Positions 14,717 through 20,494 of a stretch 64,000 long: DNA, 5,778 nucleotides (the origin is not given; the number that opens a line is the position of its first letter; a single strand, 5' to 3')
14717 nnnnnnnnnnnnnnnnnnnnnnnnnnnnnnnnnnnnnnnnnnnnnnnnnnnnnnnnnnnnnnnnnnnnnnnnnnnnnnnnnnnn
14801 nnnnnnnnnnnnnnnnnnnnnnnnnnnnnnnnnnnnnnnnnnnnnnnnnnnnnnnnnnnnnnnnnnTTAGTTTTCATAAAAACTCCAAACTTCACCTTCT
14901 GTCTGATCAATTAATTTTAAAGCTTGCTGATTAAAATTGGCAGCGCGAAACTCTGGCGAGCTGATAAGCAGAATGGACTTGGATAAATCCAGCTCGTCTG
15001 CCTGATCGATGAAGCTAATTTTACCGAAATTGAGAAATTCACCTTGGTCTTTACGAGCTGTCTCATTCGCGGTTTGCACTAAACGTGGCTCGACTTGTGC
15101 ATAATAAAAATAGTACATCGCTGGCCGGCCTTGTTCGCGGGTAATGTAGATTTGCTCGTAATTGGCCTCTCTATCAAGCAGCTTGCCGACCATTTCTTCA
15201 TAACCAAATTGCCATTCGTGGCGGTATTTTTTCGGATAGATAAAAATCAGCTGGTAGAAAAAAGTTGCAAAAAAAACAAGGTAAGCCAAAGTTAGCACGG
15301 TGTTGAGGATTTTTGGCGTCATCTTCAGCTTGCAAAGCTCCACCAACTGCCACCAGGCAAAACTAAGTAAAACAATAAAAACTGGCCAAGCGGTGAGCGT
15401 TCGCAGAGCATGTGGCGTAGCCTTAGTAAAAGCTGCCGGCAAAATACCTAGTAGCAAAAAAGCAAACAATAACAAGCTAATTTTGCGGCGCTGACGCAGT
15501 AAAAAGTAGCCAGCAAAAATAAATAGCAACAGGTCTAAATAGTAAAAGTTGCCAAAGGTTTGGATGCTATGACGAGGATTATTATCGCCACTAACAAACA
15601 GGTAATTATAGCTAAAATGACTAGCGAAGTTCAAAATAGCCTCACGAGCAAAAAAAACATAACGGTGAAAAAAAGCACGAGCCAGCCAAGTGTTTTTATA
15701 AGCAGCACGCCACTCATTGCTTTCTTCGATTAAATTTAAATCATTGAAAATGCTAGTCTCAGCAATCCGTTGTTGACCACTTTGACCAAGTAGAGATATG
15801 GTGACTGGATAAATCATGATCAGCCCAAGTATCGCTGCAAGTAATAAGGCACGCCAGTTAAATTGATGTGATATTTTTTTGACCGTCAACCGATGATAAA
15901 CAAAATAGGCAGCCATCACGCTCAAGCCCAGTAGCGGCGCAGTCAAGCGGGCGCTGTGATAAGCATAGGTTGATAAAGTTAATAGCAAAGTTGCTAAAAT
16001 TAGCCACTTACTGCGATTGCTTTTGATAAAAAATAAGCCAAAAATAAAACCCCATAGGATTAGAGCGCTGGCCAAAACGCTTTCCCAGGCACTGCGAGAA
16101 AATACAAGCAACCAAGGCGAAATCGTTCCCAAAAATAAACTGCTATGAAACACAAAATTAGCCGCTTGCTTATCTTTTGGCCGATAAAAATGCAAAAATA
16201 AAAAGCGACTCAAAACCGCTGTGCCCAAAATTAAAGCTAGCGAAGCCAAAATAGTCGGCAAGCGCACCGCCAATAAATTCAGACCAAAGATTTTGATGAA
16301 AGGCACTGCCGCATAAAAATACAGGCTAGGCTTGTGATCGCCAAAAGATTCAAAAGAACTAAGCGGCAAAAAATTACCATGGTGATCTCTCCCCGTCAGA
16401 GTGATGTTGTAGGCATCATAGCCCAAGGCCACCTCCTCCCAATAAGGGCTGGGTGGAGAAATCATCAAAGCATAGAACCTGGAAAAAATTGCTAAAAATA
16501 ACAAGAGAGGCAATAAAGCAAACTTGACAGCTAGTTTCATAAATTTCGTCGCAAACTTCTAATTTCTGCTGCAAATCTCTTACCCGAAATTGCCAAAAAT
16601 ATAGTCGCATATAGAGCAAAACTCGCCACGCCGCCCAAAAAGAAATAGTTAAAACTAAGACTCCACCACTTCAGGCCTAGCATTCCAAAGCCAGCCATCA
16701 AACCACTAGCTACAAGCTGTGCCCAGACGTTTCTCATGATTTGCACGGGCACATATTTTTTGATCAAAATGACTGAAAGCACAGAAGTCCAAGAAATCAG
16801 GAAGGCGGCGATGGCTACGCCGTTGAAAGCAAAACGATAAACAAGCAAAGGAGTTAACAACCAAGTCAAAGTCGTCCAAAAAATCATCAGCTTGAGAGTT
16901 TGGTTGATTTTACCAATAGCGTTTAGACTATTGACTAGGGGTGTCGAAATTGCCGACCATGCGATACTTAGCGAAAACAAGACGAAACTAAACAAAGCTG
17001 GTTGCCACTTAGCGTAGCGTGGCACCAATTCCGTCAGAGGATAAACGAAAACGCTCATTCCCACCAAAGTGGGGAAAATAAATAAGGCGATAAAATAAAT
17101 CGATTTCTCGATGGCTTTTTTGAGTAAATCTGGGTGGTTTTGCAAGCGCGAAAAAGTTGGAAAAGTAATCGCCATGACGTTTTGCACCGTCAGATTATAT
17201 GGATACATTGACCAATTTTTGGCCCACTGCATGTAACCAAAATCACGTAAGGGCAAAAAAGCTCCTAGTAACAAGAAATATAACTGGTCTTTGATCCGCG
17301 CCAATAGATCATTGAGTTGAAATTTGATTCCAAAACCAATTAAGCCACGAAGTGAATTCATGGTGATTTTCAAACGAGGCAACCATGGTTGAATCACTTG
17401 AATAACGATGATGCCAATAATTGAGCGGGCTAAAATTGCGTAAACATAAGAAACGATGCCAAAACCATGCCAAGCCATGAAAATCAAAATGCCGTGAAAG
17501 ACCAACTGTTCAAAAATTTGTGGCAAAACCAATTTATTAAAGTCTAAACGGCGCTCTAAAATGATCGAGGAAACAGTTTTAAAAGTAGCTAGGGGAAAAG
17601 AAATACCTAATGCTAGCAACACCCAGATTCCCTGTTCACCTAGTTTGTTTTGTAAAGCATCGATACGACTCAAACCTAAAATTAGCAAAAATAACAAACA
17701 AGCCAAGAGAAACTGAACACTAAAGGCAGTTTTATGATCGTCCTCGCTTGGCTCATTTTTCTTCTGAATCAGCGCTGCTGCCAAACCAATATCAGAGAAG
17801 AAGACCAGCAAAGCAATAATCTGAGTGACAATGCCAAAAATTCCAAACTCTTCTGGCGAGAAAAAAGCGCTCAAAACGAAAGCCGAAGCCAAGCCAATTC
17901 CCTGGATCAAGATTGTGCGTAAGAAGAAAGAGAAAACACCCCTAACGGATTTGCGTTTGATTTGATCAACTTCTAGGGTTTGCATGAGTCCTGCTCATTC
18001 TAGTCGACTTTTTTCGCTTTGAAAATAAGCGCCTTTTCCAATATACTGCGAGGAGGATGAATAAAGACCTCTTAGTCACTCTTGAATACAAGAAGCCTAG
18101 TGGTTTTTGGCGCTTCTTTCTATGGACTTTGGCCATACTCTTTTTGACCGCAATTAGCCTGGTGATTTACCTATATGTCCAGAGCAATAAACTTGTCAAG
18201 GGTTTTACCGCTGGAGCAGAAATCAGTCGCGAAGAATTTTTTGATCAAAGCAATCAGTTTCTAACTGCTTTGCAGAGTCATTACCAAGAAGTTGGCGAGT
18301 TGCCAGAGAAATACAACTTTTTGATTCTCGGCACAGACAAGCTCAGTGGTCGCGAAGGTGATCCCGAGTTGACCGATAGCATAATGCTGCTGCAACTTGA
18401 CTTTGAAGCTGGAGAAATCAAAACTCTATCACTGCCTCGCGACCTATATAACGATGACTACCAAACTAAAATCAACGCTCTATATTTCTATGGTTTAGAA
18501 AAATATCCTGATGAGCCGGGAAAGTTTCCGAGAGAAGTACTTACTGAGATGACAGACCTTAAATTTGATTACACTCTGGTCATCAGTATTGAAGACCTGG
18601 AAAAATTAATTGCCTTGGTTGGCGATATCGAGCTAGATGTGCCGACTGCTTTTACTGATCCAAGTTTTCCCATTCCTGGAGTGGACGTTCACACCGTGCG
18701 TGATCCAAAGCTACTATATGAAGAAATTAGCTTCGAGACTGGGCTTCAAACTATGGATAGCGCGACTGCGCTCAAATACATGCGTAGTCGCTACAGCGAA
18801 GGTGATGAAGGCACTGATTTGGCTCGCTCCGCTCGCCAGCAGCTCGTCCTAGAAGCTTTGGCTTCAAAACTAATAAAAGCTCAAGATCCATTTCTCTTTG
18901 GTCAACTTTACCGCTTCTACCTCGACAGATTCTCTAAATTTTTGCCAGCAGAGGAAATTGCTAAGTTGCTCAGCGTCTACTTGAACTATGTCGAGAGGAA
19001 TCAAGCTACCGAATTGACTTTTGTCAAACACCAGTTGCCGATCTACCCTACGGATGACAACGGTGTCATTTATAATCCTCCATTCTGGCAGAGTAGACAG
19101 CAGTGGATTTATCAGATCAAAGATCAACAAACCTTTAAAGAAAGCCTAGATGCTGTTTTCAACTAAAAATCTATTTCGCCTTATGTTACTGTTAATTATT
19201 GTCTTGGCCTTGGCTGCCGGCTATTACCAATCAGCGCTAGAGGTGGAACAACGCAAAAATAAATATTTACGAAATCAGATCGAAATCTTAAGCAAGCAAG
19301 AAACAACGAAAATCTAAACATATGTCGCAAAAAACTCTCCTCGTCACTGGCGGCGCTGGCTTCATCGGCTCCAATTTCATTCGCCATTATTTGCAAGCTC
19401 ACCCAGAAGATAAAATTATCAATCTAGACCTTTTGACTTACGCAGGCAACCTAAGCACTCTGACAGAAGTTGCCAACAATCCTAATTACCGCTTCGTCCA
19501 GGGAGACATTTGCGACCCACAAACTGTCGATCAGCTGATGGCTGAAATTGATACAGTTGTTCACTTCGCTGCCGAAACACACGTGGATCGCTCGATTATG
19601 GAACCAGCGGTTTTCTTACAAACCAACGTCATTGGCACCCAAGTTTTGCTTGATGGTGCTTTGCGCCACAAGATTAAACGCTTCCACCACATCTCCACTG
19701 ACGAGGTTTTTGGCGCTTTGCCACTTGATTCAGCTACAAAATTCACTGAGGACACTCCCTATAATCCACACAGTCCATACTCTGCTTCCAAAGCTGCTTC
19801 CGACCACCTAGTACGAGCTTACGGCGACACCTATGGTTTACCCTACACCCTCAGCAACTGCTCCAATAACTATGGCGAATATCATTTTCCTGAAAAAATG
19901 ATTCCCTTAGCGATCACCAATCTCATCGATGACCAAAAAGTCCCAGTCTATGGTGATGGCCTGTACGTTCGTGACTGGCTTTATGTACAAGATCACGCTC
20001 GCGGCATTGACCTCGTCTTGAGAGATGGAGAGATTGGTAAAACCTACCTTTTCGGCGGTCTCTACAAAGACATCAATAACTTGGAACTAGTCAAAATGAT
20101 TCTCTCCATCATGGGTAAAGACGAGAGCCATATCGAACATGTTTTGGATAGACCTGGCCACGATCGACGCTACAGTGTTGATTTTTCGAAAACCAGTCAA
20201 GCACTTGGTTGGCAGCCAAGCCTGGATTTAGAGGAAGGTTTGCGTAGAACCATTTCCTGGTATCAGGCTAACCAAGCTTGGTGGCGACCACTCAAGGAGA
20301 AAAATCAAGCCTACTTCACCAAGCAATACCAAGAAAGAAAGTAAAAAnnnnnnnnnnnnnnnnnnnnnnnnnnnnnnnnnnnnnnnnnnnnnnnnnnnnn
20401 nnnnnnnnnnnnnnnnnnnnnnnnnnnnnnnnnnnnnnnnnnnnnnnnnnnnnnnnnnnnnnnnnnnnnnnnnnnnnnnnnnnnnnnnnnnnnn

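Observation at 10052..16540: Tandem, translationally coupled array of three PMT/ArnT-like GT-C paralogs plus a YfhO/PTPS-related GT-C in one operon behind a flippase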

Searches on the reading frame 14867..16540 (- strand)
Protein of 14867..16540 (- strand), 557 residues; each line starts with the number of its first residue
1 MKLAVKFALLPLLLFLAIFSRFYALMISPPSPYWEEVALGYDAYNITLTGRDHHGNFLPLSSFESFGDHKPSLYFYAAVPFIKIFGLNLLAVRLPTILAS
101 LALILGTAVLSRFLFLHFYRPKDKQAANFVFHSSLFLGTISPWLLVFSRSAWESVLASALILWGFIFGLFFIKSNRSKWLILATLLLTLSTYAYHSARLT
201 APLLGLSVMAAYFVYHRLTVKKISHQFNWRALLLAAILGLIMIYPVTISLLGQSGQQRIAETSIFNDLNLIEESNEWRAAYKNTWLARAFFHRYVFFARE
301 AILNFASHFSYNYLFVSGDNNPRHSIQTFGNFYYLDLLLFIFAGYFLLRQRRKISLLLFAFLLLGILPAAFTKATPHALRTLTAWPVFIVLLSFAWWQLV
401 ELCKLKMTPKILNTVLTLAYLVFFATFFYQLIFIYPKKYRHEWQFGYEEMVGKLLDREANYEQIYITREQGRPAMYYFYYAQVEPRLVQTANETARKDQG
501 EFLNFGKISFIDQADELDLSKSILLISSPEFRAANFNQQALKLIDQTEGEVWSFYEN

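Call 4: search_protein_families(library=pfam, proteins=[window:14867-16540:-], max_evalue=0.01)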
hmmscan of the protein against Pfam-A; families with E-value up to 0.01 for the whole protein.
window:14867-16540:- (557 aa): 0 families

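Call 5: search_protein_families(library=ncbifam, proteins=[window:14867-16540:-], max_evalue=0.01)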
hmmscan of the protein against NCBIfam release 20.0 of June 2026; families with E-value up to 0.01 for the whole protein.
window:14867-16540:- (557 aa): 0 families

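Call 62: list_cluster_members(proteins=[window:14867-16540:-, window:13333-14877:-, window:11694-13340:-, window:10052-11701:-, window:8383-10119:+, window:1449-2972:-, window:16537-17985:-, window:56866-57816:+])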
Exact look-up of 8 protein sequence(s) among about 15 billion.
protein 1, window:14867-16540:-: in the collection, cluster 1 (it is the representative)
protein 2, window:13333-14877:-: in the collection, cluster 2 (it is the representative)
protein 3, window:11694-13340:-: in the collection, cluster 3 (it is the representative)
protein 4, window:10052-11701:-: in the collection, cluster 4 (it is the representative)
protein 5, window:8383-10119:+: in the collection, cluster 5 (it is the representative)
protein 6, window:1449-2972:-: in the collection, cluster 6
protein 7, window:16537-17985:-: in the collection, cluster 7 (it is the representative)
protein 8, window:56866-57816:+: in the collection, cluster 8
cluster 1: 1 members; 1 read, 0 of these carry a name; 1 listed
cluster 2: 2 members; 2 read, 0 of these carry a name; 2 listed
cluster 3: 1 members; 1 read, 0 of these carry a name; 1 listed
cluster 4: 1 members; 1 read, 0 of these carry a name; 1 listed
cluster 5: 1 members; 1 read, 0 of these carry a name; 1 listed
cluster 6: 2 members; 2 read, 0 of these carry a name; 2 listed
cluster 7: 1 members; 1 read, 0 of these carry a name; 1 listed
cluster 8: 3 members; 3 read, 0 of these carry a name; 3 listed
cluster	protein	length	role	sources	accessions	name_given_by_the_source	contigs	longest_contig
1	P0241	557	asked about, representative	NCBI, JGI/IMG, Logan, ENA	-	-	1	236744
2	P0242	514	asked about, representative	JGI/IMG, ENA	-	-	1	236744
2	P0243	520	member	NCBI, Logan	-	-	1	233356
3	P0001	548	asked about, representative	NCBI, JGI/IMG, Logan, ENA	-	-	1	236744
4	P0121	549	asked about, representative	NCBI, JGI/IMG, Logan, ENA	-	-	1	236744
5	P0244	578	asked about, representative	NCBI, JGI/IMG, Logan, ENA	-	-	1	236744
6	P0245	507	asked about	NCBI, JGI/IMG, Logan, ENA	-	-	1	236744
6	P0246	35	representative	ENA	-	-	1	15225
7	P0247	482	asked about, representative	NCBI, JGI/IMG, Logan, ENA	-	-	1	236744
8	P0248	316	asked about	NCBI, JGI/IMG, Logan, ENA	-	-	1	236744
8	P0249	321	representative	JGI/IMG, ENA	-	-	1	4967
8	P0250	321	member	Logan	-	-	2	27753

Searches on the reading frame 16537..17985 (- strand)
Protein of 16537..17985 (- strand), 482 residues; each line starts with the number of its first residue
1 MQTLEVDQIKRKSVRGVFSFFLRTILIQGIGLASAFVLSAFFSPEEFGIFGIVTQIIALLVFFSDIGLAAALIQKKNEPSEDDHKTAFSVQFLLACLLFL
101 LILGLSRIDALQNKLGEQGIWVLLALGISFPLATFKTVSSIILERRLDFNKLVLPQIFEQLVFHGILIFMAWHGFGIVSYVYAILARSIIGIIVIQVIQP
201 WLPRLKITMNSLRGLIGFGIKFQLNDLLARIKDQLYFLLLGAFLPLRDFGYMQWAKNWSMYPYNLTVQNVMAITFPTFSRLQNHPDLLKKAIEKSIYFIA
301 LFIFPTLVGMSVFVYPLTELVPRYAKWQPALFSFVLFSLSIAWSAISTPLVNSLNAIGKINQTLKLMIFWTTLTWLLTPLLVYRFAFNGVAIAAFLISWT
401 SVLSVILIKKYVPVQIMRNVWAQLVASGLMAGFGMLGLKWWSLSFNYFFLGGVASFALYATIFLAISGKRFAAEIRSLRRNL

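Call 4: search_protein_families(library=pfam, proteins=[window:16537-17985:-], max_evalue=0.01)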
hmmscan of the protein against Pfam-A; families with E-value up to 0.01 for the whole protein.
window:16537-17985:- (482 aa): 2 families
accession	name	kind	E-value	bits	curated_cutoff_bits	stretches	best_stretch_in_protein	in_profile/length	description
PF13440.11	Polysacc_synt_3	-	8.9e-51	173.3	23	1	37-321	1-283/293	Polysaccharide biosynthesis protein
PF01943.22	Polysacc_synt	-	9.7e-23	81.4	28.2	1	14-282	2-274/274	Polysaccharide biosynthesis protein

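Call 5: search_protein_families(library=ncbifam, proteins=[window:16537-17985:-], max_evalue=0.01)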
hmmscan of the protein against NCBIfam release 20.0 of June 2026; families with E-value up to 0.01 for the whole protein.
window:16537-17985:- (482 aa): 3 families
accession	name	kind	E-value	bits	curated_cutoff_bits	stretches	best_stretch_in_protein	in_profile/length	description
NF007773.0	PRK10459.1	equivalog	1e-28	100.6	273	1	22-427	16-425/492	MOP flippase family protein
NF058658.1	Oglyco_Wzx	exception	4.3e-24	85.4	720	1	8-446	5-439/478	O-glycosylation flippase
NF047674.1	TeichurnBiosyTuaB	equivalog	6.5e-19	68.3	580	1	8-412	3-403/469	teichuronic acid biosynthesis protein TuaB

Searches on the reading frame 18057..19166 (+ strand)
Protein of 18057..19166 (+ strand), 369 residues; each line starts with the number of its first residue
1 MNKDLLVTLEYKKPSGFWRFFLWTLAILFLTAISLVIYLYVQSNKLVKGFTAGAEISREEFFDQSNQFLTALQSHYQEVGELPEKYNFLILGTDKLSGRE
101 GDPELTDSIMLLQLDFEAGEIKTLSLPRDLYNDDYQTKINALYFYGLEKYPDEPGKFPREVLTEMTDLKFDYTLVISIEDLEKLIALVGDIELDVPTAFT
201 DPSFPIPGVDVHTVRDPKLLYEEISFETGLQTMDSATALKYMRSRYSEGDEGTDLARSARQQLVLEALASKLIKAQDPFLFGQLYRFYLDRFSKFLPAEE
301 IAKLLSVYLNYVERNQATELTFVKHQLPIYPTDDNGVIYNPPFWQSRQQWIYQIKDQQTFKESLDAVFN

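Call 4: search_protein_families(library=pfam, proteins=[window:18057-19166:+], max_evalue=0.01)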
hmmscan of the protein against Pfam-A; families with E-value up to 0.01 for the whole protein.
window:18057-19166:+ (369 aa): 1 family
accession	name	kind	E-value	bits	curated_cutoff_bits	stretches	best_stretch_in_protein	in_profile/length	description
PF03816.19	LytR_cpsA_psr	-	1e-23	84.6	24.6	1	106-272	2-148/150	LytR_cpsA_psr family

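Call 5: search_protein_families(library=ncbifam, proteins=[window:18057-19166:+], max_evalue=0.01)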
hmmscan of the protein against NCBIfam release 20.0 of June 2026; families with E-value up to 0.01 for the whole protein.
window:18057-19166:+ (369 aa): 4 families
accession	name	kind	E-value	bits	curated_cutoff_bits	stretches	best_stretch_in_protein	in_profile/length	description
TIGR00350.1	lytR_cpsA_psr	domain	2.4e-18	66.9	62.3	1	106-273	3-151/152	LCP family glycopolymer transferase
NF006897.1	PRK09379.1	equivalog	7.4e-11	41.8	441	1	86-305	60-251/298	polyisoprenyl-teichoic acid--peptidoglycan teichoic acid transferase TagU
NF051849.1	LCP_trans_Cps2A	equivalog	6.4e-06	25.6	650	1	206-275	321-388/477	LCP family glycopolymer transferase CpsA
NF047591.1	ligase_LytR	equivalog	0.00033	20.1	450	1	123-274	107-237/336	glycopolymer--peptidoglycan transferase LytR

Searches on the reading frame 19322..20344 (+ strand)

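Call 11: search_protein_families(library=pfam, proteins=[window:19322-20344:+], max_evalue=0.001)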
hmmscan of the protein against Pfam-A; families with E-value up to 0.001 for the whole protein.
window:19322-20344:+ (340 aa): 9 families
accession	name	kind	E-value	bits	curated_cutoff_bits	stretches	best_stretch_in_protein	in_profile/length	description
PF16363.11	GDP_Man_Dehyd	-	6.9e-79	266.1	27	1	7-310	1-332/332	GDP-mannose 4,6 dehydratase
PF01370.27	Epimerase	-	7.5e-64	215.8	20.9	1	7-242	2-237/240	NAD dependent epimerase/dehydratase family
PF01073.25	3Beta_HSD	-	3.5e-21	75.9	22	1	7-224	1-220/280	3-beta hydroxysteroid dehydrogenase/isomerase family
PF02719.21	Polysacc_synt_2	-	1.1e-17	64.6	20.2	1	6-152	1-154/293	Polysaccharide biosynthesis protein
PF07993.18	NAD_binding_4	-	2.1e-17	63.6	20.1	1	8-181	1-205/258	Male sterility protein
PF04321.23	RmlD_sub_bind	-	1.1e-14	54.7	27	1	5-170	2-142/287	RmlD substrate binding domain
PF13460.12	NAD_binding_10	-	2.7e-09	37.6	27.2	1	10-176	1-139/184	NAD(P)H-binding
PF05368.20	NmrA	-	0.00025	21.2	27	1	3-189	2-157/298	NmrA-like family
PF00106.31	adh_short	-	0.00031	20.7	26.6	0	4-77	1-72/195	short chain dehydrogenase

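Call 64: search_protein_families(library=ncbifam, proteins=[window:19322-20344:+], max_evalue=0.00001)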
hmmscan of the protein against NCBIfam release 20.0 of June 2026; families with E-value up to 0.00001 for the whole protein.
window:19322-20344:+ (340 aa): 23 families
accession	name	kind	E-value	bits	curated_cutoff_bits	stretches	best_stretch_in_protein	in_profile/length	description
TIGR01181.1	dTDP_gluc_dehyt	equivalog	3.1e-140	466.8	365.1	1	6-324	2-321/321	dTDP-glucose 4,6-dehydratase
NF007490.0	PRK10084.1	subfamily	9.6e-112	373.5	649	1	6-337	3-358/361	dTDP-glucose 4,6-dehydratase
NF007582.0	PRK10217.1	equivalog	9.4e-104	347.3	698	1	4-326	2-343/355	dTDP-glucose 4,6-dehydratase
TIGR04180.1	EDH_00030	hypoth_equivalog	4.2e-38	131.1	475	1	7-300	2-295/297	NAD-dependent 4,6-dehydratase LegB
TIGR01179.1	galE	equivalog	4.3e-35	121.1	262.3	1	6-318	2-329/332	UDP-glucose 4-epimerase GalE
TIGR02622.1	CDP_4_6_dhtase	equivalog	1.4e-27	96.8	278.45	1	3-317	4-333/352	CDP-glucose 4,6-dehydratase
TIGR03589.1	PseB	equivalog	5.2e-21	74.9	407.75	1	2-170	3-168/324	UDP-N-acetylglucosamine 4,6-dehydratase (inverting)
TIGR03466.1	HpnA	hypoth_equivalog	3.2e-20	72.3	367.65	1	5-267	2-249/327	hopanoid-associated sugar epimerase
NF007956.0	PRK10675.1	subfamily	5.4e-19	68.5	394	1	6-162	3-158/338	UDP-glucose 4-epimerase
NF011728.1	PRK15181.1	equivalog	2e-18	66.5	760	1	3-316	15-339/348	Vi polysaccharide biosynthesis UDP-N-acetylglucosaminuronic acid C-4 epimerase TviC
TIGR02197.1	heptose_epim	equivalog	3.4e-18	65.9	274.6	1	6-316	1-315/316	ADP-glyceromanno-heptose 6-epimerase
NF052578.1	StrlDmthSdmBMthl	equivalog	1.3e-15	57.9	600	1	5-253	2-236/328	sterol demethylase protein SdmB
TIGR01472.1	gmd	equivalog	4.4e-15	55.7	415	1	57-236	57-242/342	GDP-mannose 4,6-dehydratase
NF047922.1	GDPFucSynFcl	equivalog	8.2e-15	55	500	1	65-318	41-305/308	GDP-L-fucose synthase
TIGR01214.1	rmlD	equivalog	8.6e-15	54.6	224.05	1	6-170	2-141/285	dTDP-4-dehydrorhamnose reductase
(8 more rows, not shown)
